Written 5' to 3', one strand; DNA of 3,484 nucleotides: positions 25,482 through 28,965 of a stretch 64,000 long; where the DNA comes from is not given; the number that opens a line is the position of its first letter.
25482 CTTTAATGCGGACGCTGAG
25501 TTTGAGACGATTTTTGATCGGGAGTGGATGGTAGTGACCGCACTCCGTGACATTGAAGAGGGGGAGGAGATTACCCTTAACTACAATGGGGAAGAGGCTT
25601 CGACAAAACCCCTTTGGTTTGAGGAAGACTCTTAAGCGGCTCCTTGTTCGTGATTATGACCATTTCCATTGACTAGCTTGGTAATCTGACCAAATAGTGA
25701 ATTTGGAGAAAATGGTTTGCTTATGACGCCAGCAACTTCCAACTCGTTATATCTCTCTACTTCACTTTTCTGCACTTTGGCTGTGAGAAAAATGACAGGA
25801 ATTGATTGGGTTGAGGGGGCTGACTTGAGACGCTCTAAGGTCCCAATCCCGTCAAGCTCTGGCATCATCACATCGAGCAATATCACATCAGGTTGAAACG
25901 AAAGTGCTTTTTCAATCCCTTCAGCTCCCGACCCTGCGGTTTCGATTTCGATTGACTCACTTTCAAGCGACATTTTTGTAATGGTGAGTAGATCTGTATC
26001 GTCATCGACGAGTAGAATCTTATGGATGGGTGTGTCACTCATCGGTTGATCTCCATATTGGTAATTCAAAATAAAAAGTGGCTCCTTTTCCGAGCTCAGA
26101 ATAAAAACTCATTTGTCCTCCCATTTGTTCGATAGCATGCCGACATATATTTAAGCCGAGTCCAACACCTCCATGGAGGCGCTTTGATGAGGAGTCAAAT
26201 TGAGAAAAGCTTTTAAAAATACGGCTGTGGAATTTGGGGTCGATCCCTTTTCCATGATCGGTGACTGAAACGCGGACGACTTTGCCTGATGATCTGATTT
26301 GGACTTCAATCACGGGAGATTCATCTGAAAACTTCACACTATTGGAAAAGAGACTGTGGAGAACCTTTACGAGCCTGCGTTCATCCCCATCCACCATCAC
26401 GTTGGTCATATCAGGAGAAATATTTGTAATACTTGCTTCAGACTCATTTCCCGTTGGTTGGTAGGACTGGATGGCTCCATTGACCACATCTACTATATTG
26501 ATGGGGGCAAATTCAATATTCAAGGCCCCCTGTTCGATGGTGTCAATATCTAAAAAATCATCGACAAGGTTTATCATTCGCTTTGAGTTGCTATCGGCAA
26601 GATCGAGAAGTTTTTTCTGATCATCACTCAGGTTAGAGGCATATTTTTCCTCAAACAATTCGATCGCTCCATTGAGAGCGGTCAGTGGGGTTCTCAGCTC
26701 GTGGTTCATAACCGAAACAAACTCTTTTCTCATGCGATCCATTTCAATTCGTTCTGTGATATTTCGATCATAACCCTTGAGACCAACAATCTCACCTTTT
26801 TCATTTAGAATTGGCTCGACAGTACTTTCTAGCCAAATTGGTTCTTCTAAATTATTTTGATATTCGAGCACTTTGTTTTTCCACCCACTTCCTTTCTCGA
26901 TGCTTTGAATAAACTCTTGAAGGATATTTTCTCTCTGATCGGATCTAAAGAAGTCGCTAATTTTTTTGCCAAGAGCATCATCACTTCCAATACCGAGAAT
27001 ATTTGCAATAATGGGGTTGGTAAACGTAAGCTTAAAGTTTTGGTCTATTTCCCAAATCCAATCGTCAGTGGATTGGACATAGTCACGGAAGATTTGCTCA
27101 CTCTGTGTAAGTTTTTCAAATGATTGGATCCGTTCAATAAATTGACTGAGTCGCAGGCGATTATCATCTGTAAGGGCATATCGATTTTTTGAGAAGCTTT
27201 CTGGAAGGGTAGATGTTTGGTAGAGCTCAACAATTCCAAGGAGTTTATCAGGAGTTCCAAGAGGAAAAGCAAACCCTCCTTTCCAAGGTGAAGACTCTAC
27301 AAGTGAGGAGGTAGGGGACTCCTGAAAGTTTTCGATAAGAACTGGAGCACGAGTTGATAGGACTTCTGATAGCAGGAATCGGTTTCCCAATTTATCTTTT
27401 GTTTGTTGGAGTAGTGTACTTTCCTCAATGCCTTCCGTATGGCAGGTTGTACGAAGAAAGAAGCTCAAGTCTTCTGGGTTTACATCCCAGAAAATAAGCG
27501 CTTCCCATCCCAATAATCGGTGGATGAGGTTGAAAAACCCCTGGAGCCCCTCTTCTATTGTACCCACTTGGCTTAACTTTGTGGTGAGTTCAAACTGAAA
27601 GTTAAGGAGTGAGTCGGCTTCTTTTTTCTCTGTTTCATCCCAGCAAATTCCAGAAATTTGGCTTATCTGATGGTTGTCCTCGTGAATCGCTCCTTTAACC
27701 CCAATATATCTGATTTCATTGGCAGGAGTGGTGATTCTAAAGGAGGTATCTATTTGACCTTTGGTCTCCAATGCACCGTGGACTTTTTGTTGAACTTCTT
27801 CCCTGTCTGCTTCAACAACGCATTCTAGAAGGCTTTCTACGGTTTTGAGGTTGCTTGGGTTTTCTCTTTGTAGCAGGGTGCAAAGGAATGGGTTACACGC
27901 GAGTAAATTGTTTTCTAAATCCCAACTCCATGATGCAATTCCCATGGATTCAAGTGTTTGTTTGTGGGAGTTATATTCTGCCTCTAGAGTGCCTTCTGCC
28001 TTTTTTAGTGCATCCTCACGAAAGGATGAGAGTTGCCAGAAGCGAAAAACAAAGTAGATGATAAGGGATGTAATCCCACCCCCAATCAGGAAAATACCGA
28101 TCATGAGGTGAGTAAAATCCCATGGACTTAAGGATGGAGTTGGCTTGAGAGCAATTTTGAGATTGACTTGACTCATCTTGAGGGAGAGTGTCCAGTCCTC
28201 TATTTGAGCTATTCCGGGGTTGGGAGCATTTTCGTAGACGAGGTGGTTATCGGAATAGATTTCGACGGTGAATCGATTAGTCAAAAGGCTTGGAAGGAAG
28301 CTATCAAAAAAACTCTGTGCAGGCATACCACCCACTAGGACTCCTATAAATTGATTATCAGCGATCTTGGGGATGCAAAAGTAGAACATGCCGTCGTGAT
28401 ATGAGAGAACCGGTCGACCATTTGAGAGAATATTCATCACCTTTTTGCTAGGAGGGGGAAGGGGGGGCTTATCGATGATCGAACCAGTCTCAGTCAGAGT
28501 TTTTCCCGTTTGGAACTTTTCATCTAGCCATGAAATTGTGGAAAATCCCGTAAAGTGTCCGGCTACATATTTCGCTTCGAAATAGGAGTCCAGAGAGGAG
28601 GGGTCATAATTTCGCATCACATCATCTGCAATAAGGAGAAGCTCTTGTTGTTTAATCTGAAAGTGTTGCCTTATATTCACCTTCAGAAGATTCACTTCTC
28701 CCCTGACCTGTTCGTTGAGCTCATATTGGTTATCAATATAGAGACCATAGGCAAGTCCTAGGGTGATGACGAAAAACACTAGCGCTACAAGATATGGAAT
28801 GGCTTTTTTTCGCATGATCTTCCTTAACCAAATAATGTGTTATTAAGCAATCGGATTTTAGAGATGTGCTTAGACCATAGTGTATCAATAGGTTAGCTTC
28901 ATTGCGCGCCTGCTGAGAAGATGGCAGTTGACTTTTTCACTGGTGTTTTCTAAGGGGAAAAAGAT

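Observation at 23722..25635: Overlapping operon of two signal-peptide-bearing LOG/SLOG-fold paralogs plus a SET-domain methyltransferase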

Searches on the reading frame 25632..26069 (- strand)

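Call 3: search_protein_families(library=pfam, proteins=[window:25632-26069:-], max_evalue=1)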
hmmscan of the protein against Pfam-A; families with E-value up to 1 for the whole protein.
window:25632-26069:- (145 aa): 2 families
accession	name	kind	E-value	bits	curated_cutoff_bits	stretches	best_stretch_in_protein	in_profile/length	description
PF00072.30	Response_reg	-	3.9e-25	88.6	30.2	1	18-127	1-108/111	Response regulator receiver domain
PF01729.25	QRPTase_C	-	0.0053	17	23.1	1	30-113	72-150/169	Quinolinate phosphoribosyl transferase, C-terminal domain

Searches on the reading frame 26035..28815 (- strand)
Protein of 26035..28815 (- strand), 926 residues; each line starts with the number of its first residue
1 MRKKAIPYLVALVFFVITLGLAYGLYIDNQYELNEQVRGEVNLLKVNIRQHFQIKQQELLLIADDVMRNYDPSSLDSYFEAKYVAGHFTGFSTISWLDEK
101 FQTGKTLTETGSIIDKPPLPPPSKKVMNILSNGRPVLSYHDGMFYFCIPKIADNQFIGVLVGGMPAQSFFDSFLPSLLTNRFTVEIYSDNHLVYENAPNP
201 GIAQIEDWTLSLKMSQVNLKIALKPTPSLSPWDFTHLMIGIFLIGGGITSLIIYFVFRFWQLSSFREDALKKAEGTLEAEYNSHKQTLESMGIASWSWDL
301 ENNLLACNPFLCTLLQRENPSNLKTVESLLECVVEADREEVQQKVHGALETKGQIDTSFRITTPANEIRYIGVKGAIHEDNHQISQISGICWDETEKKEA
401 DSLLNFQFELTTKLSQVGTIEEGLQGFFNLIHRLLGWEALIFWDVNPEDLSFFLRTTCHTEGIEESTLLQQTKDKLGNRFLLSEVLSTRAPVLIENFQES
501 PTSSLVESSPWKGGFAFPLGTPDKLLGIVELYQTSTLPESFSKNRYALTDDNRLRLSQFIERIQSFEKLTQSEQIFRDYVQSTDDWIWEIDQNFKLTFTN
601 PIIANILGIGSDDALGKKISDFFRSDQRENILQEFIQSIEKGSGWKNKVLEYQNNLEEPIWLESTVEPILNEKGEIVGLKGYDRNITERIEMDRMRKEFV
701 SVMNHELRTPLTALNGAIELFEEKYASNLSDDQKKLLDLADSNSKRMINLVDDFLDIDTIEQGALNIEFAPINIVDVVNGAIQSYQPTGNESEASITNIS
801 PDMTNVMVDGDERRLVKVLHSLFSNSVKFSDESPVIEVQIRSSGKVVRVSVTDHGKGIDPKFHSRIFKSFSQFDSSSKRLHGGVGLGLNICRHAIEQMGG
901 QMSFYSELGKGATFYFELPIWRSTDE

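Call 82: search_protein_families(library=pfam, proteins=[window:26035-28815:-], max_evalue=1)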
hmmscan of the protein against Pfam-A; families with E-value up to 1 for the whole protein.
window:26035-28815:- (926 aa): 9 families
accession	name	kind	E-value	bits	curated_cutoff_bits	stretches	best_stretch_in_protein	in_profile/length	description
PF02518.31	HATPase_c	-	5.5e-26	91.6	26.4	1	810-920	1-109/111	Histidine kinase-, DNA gyrase B-, and HSP90-like ATPase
PF00512.31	HisKA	-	2e-17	63.4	26.9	1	695-763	1-66/66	His Kinase A (phospho-acceptor) domain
PF08447.18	PAS_3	-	1.2e-14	54.8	25.6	2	323-390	20-88/89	PAS fold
PF13426.13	PAS_9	-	3.9e-11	43.6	27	1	585-688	2-103/103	PAS domain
PF00989.32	PAS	-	2.1e-10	41.1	22.6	1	578-678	5-105/113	PAS fold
PF08448.16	PAS_4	-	1.8e-06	28.6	23.1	1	582-689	3-108/110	PAS fold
PF13188.13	PAS_8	-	0.059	13.7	21.8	0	576-628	3-52/65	PAS domain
PF13581.12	HATPase_c_2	-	0.095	13.1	27.4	1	831-888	48-104/127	Histidine kinase-like ATPase domain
PF12731.12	Mating_N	-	0.16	12.5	21.4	0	547-572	28-52/95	Mating-type protein beta 1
